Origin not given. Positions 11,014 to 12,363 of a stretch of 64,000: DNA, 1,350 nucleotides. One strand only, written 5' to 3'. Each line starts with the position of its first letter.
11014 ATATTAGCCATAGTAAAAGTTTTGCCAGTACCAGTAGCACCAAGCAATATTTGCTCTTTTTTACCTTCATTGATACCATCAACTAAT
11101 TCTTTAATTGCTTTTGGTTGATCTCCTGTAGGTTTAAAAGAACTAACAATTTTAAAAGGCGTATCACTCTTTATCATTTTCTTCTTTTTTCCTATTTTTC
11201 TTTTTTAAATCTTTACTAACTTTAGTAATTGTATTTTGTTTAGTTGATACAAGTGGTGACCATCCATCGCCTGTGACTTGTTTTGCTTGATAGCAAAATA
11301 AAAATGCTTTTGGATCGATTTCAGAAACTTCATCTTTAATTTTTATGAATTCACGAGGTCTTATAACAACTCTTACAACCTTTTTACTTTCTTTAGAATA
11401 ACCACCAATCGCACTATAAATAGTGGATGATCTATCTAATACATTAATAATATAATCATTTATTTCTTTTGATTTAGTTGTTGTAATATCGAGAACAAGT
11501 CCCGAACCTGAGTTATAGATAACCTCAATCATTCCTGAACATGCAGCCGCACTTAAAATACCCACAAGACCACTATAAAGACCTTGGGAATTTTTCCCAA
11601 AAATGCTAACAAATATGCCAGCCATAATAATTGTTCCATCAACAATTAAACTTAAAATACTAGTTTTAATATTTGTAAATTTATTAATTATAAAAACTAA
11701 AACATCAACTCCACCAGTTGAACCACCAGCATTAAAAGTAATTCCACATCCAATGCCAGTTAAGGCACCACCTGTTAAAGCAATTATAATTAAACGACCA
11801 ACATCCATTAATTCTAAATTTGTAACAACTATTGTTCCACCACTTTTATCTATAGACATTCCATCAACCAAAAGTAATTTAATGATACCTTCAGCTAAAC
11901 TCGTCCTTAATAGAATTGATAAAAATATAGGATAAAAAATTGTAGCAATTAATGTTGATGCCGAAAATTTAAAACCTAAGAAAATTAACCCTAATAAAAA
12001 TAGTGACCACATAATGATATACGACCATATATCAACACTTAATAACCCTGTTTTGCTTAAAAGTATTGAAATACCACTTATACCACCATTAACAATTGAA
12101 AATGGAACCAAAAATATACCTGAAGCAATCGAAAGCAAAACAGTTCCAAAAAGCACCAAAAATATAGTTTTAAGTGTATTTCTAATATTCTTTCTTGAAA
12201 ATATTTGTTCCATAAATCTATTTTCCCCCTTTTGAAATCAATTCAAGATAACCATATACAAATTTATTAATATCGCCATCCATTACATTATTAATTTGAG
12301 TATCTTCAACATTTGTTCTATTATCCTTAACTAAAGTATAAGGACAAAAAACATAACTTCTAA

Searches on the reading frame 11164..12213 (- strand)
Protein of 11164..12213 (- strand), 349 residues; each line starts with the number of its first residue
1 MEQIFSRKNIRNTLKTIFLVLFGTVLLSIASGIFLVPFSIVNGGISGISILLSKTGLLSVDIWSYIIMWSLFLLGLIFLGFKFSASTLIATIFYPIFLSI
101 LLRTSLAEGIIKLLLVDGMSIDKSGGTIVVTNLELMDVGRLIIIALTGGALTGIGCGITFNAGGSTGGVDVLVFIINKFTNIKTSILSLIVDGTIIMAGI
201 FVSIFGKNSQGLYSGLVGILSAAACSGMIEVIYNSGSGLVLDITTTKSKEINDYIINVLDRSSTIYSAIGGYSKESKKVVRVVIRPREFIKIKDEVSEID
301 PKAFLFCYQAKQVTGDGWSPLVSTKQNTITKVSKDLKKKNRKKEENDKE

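Call 60: find_homologous_proteins(query=window:11164-12213:-, max_evalue=1e-40)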
Query window:11164-12213:- (349 aa): 122 proteins with E <= 1e-40 among 8000 candidates; the best 120 are listed.
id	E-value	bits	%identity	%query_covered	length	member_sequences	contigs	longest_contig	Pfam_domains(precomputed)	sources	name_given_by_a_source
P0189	9.2e-207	704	97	100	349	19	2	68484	PF10035.15,PF02588.22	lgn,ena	-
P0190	2.7e-186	637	86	100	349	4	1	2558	PF10035.15,PF02588.22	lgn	-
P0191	1.1e-178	612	85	95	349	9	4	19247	PF10035.15,PF02588.22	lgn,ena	-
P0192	1.2e-176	605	84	96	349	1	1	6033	PF10035.15,PF02588.22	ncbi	-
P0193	4.6e-176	603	82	95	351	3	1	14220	PF10035.15,PF02588.22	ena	-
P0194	6.3e-146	504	67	99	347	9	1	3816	PF10035.15,PF02588.22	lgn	-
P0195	2.9e-137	476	67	95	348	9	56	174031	PF10035.15,PF02588.22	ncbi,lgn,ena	-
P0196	7.2e-137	474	64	96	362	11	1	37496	PF10035.15,PF02588.22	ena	-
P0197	5.3e-105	370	48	99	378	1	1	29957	PF10035.15,PF02588.22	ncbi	-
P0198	4.0e-104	367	47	96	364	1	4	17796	PF10035.15,PF02588.22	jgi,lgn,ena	-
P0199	3.1e-96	341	47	94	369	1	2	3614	PF10035.15,PF02588.22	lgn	-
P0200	1.0e-92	329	48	100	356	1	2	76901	PF10035.15,PF02588.22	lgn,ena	-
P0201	2.4e-92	328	48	100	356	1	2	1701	PF10035.15,PF02588.22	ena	-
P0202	3.1e-92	328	47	98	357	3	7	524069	PF10035.15,PF02588.22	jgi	jgi:uncharacterized membrane-anchored protein YitT (DUF2179 family)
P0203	1.0e-88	316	45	97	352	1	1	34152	PF10035.15,PF02588.22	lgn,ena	-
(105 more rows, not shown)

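Call 61: find_encoding_contigs(protein=P0191, flank=10000, max_places=4)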
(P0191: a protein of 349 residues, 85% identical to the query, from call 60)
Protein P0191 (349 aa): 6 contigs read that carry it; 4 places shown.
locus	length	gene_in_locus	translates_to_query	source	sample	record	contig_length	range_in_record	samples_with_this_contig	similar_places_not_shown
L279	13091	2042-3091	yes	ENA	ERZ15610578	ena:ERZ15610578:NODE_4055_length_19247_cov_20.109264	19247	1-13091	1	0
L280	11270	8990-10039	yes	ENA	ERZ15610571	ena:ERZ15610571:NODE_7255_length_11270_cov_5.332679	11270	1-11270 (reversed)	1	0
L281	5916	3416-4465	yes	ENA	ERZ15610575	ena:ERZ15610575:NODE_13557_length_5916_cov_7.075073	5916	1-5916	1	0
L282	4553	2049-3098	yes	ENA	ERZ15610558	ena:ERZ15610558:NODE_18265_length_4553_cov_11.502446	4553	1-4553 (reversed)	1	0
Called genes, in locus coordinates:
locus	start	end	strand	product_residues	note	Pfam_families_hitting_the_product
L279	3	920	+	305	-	?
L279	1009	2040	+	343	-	PF03462:PCRF, PF00472:RF-1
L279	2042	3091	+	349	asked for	PF02588:YitT_membrane, PF10035:DUF2179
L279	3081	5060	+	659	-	PF00270:DEAD (weak), PF04851:ResIII, PF17757:UvrB_inter, PF27431:UvrB_3rd, PF00271:Helicase_C, PF12344:UvrB, PF02151:UVR (weak)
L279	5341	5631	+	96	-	PF03840:SecG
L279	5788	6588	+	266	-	PF00763:THF_DHG_CYH, PF02882:THF_DHG_CYH_C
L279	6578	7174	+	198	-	-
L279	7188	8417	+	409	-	PF02073:Peptidase_M29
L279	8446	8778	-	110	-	PF08863:YolD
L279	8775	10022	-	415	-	PF00817:IMS, PF11799:IMS_C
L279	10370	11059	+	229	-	PF00072:Response_reg, PF00486:Trans_reg_C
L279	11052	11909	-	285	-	PF01734:Patatin, PF19890:DUF6363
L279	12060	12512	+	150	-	-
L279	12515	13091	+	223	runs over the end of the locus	PF06971:Put_DNA-bind_N, PF02629:CoA_binding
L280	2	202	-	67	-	?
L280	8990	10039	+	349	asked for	PF02588:YitT_membrane, PF10035:DUF2179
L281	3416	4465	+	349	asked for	PF02588:YitT_membrane, PF10035:DUF2179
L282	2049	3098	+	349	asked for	PF02588:YitT_membrane, PF10035:DUF2179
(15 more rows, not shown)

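Call 62: find_encoding_contigs(protein=P0193, flank=10000, max_places=2)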
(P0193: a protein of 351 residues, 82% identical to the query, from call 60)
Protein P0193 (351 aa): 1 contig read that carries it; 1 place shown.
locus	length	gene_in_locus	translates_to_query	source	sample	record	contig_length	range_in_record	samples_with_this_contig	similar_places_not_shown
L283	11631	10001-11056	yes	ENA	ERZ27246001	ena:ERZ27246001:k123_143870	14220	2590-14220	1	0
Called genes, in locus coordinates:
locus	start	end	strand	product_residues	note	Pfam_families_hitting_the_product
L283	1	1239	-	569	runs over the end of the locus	PF13177:DNA_pol3_delta2, PF00004:AAA, PF07728:AAA_5 (weak), PF13401:AAA_22 (faint), PF22608:DNAX_ATPase_lid, PF12169:DNA_pol3_gamma3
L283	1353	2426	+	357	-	PF03462:PCRF, PF00472:RF-1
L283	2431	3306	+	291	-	PF05175:MTS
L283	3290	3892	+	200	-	PF01300:Sua5_yciO_yrdC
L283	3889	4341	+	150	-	PF02502:LacAB_rpiB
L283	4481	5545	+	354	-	PF04851:ResIII, PF00270:DEAD, PF00271:Helicase_C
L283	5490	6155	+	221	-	PF14681:UPRTase (weak), PF00156:Pribosyltran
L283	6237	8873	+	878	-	PF07517:SecA_DEAD, PF00270:DEAD (faint), PF01043:SecA_PP_bind, PF21090:P-loop_SecA, PF07516:SecA_SW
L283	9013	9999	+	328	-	PF03462:PCRF, PF00472:RF-1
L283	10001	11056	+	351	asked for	PF02588:YitT_membrane, PF10035:DUF2179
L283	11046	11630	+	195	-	?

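Call 63: find_encoding_contigs(protein=P0195, flank=10000, max_places=1)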
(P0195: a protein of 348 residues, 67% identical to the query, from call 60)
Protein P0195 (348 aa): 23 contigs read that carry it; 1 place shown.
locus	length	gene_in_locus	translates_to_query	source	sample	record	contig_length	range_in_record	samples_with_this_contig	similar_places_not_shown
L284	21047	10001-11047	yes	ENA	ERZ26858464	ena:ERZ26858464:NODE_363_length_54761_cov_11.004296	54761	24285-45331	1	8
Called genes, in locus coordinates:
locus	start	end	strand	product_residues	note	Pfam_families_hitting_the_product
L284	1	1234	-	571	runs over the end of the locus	PF13177:DNA_pol3_delta2, PF00004:AAA, PF07728:AAA_5 (faint), PF13401:AAA_22 (faint), PF22608:DNAX_ATPase_lid, PF12169:DNA_pol3_gamma3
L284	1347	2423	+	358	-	PF03462:PCRF, PF00472:RF-1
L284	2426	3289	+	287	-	PF05175:MTS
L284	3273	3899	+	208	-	PF01300:Sua5_yciO_yrdC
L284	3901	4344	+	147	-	PF02502:LacAB_rpiB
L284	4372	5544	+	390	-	PF04851:ResIII, PF00270:DEAD, PF00271:Helicase_C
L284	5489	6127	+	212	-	PF00156:Pribosyltran, PF14681:UPRTase (weak)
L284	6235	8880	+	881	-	PF07517:SecA_DEAD, PF00270:DEAD (weak), PF01043:SecA_PP_bind, PF21090:P-loop_SecA, PF07516:SecA_SW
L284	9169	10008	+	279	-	PF03462:PCRF, PF00472:RF-1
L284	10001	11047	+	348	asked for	PF02588:YitT_membrane, PF10035:DUF2179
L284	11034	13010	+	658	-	PF00270:DEAD (weak), PF04851:ResIII, PF17757:UvrB_inter, PF27431:UvrB_3rd, PF00271:Helicase_C, PF12344:UvrB, PF02151:UVR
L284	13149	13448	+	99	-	PF03840:SecG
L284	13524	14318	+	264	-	PF00763:THF_DHG_CYH, PF02882:THF_DHG_CYH_C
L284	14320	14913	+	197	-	-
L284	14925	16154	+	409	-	PF02073:Peptidase_M29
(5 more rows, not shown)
